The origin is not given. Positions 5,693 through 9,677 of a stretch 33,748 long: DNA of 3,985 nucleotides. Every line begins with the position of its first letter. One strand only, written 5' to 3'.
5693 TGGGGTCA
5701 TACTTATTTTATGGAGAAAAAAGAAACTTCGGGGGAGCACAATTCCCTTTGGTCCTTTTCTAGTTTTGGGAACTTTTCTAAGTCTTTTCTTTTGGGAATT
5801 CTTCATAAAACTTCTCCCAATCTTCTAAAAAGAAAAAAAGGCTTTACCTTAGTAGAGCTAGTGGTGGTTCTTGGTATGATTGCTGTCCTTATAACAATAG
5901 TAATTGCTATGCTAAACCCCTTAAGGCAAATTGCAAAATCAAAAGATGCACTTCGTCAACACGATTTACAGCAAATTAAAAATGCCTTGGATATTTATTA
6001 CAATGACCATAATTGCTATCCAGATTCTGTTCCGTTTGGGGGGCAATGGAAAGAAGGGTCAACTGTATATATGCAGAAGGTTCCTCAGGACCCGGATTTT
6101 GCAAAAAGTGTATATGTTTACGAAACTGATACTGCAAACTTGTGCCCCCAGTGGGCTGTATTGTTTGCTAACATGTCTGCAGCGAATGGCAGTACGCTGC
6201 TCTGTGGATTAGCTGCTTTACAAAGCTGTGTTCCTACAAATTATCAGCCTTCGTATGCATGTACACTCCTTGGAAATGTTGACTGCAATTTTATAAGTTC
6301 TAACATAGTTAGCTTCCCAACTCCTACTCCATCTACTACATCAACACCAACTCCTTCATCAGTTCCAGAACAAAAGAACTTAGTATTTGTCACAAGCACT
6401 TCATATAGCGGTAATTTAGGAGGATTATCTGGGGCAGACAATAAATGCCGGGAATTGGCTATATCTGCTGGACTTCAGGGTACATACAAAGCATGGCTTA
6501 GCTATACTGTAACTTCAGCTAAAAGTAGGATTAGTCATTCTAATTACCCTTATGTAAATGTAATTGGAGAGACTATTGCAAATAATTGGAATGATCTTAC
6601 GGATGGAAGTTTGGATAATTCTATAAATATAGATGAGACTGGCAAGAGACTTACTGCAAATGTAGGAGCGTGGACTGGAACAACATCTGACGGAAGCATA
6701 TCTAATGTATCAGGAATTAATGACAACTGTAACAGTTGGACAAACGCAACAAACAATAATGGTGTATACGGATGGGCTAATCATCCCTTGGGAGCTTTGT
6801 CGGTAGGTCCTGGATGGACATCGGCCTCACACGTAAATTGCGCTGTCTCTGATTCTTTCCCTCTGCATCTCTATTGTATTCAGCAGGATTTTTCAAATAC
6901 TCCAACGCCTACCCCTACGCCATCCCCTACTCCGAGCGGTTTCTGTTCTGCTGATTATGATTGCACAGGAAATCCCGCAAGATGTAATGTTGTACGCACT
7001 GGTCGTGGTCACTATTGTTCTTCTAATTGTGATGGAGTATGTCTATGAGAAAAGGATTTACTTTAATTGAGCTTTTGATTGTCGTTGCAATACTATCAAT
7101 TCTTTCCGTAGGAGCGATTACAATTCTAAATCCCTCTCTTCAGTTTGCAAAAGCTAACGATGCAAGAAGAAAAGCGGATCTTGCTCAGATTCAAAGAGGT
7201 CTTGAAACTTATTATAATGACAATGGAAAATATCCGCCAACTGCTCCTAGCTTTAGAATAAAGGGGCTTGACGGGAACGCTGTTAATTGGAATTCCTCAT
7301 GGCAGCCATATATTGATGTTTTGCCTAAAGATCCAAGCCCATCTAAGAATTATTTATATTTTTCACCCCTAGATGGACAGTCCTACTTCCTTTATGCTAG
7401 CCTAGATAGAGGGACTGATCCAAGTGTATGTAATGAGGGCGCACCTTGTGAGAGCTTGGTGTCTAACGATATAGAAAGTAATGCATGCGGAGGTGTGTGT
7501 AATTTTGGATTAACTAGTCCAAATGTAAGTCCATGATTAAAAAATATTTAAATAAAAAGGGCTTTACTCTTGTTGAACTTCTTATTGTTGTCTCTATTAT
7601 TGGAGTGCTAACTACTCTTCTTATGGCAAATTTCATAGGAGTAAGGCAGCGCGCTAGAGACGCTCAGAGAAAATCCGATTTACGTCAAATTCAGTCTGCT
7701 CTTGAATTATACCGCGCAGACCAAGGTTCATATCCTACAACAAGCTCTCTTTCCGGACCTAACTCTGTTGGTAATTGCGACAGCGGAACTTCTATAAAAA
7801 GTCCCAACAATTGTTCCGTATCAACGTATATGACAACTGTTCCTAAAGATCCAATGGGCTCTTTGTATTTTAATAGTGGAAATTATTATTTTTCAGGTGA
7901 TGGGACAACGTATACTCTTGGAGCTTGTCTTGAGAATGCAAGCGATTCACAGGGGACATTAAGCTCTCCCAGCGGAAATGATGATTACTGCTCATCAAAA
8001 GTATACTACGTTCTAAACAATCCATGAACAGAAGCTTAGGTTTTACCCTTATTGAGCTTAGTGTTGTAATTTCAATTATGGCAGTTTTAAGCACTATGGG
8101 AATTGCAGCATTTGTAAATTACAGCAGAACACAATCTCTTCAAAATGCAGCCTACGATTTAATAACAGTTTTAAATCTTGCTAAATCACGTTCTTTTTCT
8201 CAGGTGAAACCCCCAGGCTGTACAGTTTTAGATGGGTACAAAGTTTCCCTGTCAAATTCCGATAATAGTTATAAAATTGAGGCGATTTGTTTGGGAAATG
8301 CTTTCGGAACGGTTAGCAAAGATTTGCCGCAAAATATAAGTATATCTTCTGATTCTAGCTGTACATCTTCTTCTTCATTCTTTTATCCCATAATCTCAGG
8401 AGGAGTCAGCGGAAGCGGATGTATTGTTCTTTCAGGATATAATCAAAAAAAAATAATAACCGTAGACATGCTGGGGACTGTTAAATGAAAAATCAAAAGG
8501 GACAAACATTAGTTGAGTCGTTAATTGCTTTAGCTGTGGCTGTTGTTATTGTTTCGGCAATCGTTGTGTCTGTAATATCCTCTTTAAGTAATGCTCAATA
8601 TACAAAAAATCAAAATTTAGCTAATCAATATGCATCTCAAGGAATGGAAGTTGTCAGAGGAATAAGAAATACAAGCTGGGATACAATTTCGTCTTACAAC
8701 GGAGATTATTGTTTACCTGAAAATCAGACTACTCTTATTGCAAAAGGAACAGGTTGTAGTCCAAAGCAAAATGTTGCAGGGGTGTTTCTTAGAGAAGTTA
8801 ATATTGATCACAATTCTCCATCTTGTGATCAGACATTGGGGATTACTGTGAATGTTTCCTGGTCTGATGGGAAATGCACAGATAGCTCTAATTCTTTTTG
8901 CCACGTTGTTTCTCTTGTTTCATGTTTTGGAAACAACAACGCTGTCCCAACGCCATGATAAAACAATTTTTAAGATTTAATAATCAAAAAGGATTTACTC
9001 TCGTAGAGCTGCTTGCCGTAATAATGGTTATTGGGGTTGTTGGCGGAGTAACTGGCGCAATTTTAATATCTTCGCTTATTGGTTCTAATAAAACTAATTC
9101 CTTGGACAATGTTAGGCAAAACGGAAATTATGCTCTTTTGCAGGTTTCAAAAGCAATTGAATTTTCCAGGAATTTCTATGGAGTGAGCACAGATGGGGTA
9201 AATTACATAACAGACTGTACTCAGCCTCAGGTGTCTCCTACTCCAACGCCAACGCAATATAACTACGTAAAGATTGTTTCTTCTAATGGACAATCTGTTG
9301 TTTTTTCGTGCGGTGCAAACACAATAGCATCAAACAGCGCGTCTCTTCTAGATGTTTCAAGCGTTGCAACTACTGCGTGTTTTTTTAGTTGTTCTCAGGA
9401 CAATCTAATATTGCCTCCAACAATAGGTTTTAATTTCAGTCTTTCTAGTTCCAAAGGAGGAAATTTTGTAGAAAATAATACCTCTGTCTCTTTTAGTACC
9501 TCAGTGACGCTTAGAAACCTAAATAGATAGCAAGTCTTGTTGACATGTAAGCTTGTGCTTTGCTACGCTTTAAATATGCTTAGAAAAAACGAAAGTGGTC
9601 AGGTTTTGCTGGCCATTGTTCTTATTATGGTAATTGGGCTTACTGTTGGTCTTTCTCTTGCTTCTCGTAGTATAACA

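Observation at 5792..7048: Pilin fused to an endostatin/DUF1554-like domain and a 6-Cys module: candidate pilus-displayed adhesin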

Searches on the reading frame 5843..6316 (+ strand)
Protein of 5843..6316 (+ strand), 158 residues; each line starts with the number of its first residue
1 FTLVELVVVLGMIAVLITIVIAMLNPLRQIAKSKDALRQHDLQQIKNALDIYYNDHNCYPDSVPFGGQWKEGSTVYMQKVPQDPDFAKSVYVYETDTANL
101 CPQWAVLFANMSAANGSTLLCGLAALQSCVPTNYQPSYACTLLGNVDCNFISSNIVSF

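Call 65: search_solved_structures(query=window:5843-6316:+, max_evalue=1)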
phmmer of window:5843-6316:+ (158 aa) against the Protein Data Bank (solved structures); distinct sequences matched with E-value up to 1: 13.
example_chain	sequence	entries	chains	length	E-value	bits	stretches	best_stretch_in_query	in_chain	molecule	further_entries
9egp_A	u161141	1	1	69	3.5e-06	30.2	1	1-61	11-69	Geopilin domain 1 protein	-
2m7g_A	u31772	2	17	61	0.00015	24.9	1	1-61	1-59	Geopilin domain 1 protein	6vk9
7tgg_A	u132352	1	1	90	0.00049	23.2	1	1-61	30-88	Geopilin domain 1 protein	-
5wda_A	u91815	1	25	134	0.003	20.6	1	1-62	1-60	General secretion pathway protein G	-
6xxd_A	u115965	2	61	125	0.13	15.3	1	1-61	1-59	PilA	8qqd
8tj2_C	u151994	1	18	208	0.19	14.8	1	1-63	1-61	Type IV major pilin protein PilA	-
1ay2_A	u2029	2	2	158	0.22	14.6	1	1-67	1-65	TYPE 4 PILIN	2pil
6gv9_A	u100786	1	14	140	0.23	14.5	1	1-32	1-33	Prepilin peptidase-dependent protein D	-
2hi2_A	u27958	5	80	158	0.25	14.4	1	1-67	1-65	Fimbrial protein | PilA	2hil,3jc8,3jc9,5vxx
8pfb_G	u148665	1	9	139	0.73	12.9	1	1-52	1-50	Type IV pilin PilE1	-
7aor_a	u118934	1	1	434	0.74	12.9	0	40-72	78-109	Ribosomal_S5_C domain-containing protein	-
5kua_A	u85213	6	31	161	0.74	12.9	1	1-65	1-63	pilin | Neisseria meningitidis PilE variant SB-GATDH | Neisseria meningitidis PilE, SB-DATDH variant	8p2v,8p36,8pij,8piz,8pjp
8p3b_A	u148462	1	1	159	0.91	12.6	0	1-62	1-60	Fimbrial protein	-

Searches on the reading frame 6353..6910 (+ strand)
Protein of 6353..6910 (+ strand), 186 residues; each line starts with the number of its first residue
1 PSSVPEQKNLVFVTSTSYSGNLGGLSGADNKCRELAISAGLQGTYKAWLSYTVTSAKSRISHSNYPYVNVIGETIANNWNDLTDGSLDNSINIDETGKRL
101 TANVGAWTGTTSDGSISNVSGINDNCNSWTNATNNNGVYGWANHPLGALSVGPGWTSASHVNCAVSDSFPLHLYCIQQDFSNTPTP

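Call 3: search_protein_families(library=pfam, proteins=[window:6371-6896:+], max_evalue=1)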
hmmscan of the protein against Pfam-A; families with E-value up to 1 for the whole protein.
window:6371-6896:+ (175 aa): 2 families
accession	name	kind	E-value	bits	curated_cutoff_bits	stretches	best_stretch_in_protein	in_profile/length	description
PF06482.17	Endostatin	-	1.3e-09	38.4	29.4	1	10-136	8-140/170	Collagenase NC10 and Endostatin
PF07588.17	DUF1554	-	4.9e-08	33.3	27.5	1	10-137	2-134/136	Protein of unknown function (DUF1554)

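Call 4: search_protein_families(library=ncbifam, proteins=[window:6371-6896:+], max_evalue=1)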
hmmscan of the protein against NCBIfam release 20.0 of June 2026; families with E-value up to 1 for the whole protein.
window:6371-6896:+ (175 aa): 2 families
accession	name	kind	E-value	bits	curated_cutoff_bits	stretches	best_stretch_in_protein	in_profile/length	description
NF047482.1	OM_LenAB_fam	equivalog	8.1e-07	28.6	300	1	10-171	68-229/230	endostatin-like outer membrane protein, LenA/LenB family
NF047483.1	OM_LenF_fam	equivalog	0.00026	20.3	400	1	5-136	79-226/267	endostatin-like outer membrane lipoprotein LenF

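Call 13: search_solved_structures(query=window:6371-6896:+, max_evalue=10, show_alignments=3)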
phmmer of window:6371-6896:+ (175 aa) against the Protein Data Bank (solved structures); distinct sequences matched with E-value up to 10: 7.
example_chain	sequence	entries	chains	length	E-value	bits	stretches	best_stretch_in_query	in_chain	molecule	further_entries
1koe_A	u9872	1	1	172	1.4e-07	35.3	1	8-101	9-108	ENDOSTATIN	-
1dy0_A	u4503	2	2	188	1.7e-07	35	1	8-101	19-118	COLLAGEN ALPHA1(XVIII) CHAIN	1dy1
1bnl_A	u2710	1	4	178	8.7e-06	29.4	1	10-154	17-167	COLLAGEN XVIII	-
1dy2_A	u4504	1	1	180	0.00057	23.5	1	18-102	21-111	COLLAGEN ALPHA1(XV) CHAIN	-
5mb4_A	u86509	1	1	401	0.13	15.8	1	120-159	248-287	GlcNAc specific lectin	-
2bwm_A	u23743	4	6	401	0.46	14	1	122-160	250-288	PSATHYRELLA VELUTINA LECTIN PVL | PSATHYRELLA VELUTINA LECTIN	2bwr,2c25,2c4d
4up4_A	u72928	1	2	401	0.97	13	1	122-160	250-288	LECTIN PVL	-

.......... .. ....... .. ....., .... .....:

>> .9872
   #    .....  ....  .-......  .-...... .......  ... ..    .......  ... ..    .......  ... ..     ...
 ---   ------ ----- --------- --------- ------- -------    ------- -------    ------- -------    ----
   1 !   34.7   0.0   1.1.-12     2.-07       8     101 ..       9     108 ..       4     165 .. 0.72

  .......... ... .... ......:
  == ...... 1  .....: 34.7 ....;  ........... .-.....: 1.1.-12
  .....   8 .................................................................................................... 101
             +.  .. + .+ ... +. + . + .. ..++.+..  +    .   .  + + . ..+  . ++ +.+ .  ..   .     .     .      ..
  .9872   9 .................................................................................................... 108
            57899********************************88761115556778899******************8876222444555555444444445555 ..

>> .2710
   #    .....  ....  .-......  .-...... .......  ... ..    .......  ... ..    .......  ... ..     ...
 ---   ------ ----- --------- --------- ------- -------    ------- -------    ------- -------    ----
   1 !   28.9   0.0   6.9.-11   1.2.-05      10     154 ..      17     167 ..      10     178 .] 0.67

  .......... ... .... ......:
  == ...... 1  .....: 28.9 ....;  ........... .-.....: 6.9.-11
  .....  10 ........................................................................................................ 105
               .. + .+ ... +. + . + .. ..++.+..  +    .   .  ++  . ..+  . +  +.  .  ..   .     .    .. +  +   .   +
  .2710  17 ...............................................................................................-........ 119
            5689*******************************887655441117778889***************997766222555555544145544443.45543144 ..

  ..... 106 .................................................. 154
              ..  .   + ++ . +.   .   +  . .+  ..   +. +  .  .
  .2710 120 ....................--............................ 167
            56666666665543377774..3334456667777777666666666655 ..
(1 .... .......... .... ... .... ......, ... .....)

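Call 36: predict_structure(alignment_id=A4)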
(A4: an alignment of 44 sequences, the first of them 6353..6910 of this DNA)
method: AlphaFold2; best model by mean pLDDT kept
length: 186 residues; sequences in the alignment: 44
mean_pLDDT: 91.9   pTM: 0.89
mean pLDDT of the five models: 91.9, 91.8, 91.1, 90.9, 90.9
residues with pLDDT >= 90: 146; 70-90: 31; 50-70: 9; < 50: 0
segments of 3 or more residues with pLDDT < 50: none
pLDDT, mean of each block of 10 residues (from residue 1): 87 97 98 98 97 96 96 97 94 97 93 90 86 92 88 93 84 93 57
secondary structure, 60 per line:
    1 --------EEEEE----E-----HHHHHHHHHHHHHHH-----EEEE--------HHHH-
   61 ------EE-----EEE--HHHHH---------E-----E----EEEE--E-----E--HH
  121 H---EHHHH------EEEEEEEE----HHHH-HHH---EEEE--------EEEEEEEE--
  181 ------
elements in order: E9-13 H24-38 E44-47 H56-59 E74-76 H79-83 E104-107 H126-129 E136-143 H148-151 E159-162 E171-178

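Call 39: fold_search(model_id=the predicted structure, library=pdb)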
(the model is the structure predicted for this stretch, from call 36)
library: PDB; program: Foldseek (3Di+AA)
matches with E <= 10: 10; with E <= 0.001: 5
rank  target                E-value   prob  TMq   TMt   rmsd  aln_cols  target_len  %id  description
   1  1dy1                  8.4e-11  1.00  0.73  0.75   3.4       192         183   21  Murine endostatin, crystal form III (released 2001-01-21)
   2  1bnl_A                1.0e-10  1.00  0.72  0.75   2.9       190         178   22  ZINC DEPENDENT DIMERS OBSERVED IN CRYSTALS OF HUMAN ENDOSTATIN (released 1998-10-14)
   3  1koe                  1.1e-10  1.00  0.72  0.78   2.9       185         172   22  ENDOSTATIN (released 1999-02-16)
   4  1dy0                  3.2e-10  1.00  0.72  0.74   2.8       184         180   21  Murine endostatin, crystal form II (released 2000-04-11)
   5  1dy2                  1.4e-09  1.00  0.70  0.77   2.8       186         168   20  Murine collagen alpha1(XV), endostatin domain (released 2001-01-21)
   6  6tla_A                1.8e+00  0.08  0.27  0.35  10.1       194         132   11  CRYSTAL STRUCTURE OF LECTIN-LIKE OX-LDL RECEPTOR 1 (C 1 2 1) (released 2020-07-22)
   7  6tg9_C                7.1e+00  0.01  0.11  0.13   7.5        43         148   12  Cryo-EM Structure of NADH reduced form of NAD+-dependent Formate Dehydrogenase from Rhodobacter capsulatus (released 2020-04-22)
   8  4lp7_B                7.5e+00  0.01  0.12  0.10  11.9        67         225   10  Crystal structure of the human metapneumovirus matrix protein (released 2013-12-18)
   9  4izu                  8.5e+00  0.01  0.13  0.10   4.5        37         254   16  The E41Q mutant of the amidase from Nesterenkonia sp. AN1 showing the result of Michael addition of acrylamide at the ac (released 2014-02-12)
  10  4f4h_A                9.7e+00  0.01  0.13  0.05   4.4        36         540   14  Crystal structure of a Glutamine dependent NAD+ synthetase from Burkholderia thailandensis (released 2012-08-08)

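Call 43: fold_search(model_id=the predicted structure, library=viral)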
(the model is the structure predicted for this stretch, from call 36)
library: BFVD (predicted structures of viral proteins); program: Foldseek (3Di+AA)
matches with E <= 10: 6; with E <= 0.001: 0
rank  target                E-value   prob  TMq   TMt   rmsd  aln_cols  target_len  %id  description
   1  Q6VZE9                7.7e-01  0.14  0.29  0.34   8.3       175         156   10  CNPV198 C-type lectin-like protein [Canarypox virus]
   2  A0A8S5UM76            3.7e+00  0.04  0.14  0.31   4.8        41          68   32  Uncharacterized protein [Myoviridae sp. ctCo31]
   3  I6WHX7                6.2e+00  0.00  0.07  0.09   8.5        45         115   13  Uncharacterized protein [Vibrio phage phi-pp2]
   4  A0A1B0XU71            7.5e+00  0.00  0.15  0.11  18.4       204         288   11  (no name in the UniProt tables at hand)
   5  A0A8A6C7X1            8.5e+00  0.01  0.22  0.20  10.9       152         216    8  (no name in the UniProt tables at hand)
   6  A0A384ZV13            9.6e+00  0.02  0.27  0.20   8.7       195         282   10  (no name in the UniProt tables at hand)

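Call 56: search_solved_structures(query=A4, max_evalue=0.01, show_alignments=2)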
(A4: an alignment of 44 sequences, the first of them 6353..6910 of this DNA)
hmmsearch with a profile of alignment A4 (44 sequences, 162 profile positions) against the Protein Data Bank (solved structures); distinct sequences matched with E-value up to 0.01: 4.
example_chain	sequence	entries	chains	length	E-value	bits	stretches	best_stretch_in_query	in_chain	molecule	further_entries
1koe_A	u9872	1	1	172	4.8e-14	56.1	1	12-161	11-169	ENDOSTATIN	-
1dy0_A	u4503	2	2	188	6.4e-14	55.6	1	12-161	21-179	COLLAGEN ALPHA1(XVIII) CHAIN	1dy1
1bnl_A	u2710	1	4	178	4.4e-12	49.7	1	14-161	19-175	COLLAGEN XVIII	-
1dy2_A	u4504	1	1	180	1.1e-09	41.9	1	23-161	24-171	COLLAGEN ALPHA1(XV) CHAIN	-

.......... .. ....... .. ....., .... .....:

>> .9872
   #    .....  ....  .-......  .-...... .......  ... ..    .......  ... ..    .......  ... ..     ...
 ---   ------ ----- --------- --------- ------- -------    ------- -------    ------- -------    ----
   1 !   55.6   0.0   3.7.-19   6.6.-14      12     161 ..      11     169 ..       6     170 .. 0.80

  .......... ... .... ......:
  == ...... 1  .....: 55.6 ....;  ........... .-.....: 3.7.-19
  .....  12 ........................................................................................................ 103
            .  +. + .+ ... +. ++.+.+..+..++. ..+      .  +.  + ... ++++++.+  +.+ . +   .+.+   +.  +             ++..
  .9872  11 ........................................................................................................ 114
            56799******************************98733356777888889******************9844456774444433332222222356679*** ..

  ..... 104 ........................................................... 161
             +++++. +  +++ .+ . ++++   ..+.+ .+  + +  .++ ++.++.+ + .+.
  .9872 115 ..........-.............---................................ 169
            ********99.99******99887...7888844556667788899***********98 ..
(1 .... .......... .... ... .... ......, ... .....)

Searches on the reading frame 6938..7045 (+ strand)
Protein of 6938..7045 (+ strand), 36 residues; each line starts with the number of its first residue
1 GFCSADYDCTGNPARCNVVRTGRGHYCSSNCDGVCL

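Call 64: search_solved_structures(query=window:6938-7045:+, max_evalue=10)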
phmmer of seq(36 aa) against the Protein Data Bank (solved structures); distinct sequences matched with E-value up to 10: 0.

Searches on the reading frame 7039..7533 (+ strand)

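Call 9: search_protein_families(library=pfam, proteins=[window:7039-7533:+], max_evalue=0.001)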
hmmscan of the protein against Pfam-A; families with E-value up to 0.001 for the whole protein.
window:7039-7533:+ (165 aa): 2 families
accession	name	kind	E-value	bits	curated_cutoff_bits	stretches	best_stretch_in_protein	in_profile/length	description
PF07963.17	N_methyl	-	6.4e-09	35.5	21.2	1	1-27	1-27/27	Prokaryotic N-terminal methylation motif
PF08334.16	T2SSG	-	3.9e-07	30.5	21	1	36-119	6-88/108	Type II secretion system (T2SS), protein G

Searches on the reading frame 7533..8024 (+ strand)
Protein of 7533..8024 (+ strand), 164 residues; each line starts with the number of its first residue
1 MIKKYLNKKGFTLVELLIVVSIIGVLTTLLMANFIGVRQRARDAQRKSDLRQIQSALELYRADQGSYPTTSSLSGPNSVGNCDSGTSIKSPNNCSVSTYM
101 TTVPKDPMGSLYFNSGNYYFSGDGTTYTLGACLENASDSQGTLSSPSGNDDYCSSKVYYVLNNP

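Call 9: search_protein_families(library=pfam, proteins=[window:7533-8024:+], max_evalue=0.001)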
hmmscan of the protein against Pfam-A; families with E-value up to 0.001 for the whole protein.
window:7533-8024:+ (164 aa): 2 families
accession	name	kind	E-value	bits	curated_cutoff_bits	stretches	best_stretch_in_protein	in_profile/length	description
PF07963.17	N_methyl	-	1.6e-07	31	21.2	1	7-30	3-26/27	Prokaryotic N-terminal methylation motif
PF08334.16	T2SSG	-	1.8e-07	31.6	21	1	35-113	3-75/108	Type II secretion system (T2SS), protein G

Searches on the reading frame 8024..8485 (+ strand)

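Call 9: search_protein_families(library=pfam, proteins=[window:8024-8485:+], max_evalue=0.001)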
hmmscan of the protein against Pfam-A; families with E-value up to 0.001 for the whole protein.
window:8024-8485:+ (154 aa): 1 family
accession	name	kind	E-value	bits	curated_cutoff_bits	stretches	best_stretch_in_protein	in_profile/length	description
PF07963.17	N_methyl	-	2.5e-06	27.2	21.2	1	1-25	1-25/27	Prokaryotic N-terminal methylation motif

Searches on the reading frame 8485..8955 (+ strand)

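Call 9: search_protein_families(library=pfam, proteins=[window:8485-8955:+], max_evalue=0.001)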
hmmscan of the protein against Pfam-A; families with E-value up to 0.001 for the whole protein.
window:8485-8955:+ (157 aa): 2 families
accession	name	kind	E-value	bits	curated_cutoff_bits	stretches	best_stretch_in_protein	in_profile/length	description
PF07963.17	N_methyl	-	4.1e-06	26.6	21.2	1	1-26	1-26/27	Prokaryotic N-terminal methylation motif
PF11773.13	ComGE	-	0.00091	19.5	25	0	9-35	2-28/82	Competence system putative prepilin ComGE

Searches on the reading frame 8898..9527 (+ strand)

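Call 9: search_protein_families(library=pfam, proteins=[window:8898-9527:+], max_evalue=0.001)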
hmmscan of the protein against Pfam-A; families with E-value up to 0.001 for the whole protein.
window:8898-9527:+ (210 aa): 1 family
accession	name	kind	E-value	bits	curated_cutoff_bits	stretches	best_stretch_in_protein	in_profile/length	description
PF07963.17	N_methyl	-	4.2e-07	29.7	21.2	1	28-51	2-25/27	Prokaryotic N-terminal methylation motif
